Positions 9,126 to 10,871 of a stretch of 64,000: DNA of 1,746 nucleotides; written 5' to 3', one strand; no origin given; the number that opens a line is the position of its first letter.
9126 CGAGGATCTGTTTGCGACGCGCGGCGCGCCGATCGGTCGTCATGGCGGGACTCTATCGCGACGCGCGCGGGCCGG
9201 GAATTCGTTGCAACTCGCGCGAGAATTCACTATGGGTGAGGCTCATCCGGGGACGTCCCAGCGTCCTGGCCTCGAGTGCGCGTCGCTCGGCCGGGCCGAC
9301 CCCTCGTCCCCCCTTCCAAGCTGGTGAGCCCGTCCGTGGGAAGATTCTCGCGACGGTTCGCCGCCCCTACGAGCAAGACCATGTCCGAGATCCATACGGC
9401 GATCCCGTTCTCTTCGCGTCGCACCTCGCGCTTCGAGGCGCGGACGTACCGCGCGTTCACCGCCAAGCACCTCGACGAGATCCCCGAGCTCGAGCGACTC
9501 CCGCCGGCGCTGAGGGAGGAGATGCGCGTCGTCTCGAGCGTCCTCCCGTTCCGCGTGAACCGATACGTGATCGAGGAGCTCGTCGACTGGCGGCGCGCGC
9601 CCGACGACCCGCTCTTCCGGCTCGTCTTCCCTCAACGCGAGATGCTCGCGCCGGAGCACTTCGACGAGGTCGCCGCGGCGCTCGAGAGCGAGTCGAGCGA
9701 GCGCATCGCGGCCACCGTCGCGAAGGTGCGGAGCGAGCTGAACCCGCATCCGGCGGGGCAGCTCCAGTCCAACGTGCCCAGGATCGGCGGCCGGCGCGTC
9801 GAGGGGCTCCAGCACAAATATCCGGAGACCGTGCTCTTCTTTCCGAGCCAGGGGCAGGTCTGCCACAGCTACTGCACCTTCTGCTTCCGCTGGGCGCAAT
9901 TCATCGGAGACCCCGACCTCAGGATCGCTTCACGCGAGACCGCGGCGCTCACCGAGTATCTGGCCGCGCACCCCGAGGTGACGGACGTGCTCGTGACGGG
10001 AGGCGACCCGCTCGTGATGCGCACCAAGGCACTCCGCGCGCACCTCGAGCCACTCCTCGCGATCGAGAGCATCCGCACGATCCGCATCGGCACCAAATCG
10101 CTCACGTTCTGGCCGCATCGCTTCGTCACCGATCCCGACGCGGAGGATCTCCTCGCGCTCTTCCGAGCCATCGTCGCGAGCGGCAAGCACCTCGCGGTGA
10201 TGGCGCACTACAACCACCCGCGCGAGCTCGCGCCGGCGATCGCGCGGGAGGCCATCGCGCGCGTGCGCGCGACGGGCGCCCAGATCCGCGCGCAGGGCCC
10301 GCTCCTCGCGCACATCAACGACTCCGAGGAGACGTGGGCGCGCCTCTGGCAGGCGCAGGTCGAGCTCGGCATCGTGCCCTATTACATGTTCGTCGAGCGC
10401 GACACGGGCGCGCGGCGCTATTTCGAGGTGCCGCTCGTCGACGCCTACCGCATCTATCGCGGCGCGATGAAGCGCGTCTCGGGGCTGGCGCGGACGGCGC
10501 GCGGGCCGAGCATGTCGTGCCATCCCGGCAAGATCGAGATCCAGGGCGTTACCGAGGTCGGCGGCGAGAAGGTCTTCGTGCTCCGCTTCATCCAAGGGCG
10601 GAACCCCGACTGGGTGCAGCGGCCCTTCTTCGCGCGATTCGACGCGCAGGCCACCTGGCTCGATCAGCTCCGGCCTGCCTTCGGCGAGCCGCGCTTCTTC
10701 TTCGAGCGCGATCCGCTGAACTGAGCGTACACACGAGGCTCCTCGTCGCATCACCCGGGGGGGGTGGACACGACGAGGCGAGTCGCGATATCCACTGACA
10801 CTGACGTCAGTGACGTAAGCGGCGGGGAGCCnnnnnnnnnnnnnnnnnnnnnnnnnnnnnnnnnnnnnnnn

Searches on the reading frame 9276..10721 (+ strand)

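Call 9: search_protein_families(library=pfam, proteins=[window:9276-10721:+], max_evalue=0.001)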
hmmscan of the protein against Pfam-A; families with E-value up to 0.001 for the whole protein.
window:9276-10721:+ (482 aa): 1 family
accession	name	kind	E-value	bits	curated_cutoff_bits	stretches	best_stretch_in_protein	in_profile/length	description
PF04055.27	Radical_SAM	-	8.4e-05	23.2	29.5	1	194-278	5-89/166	Radical SAM superfamily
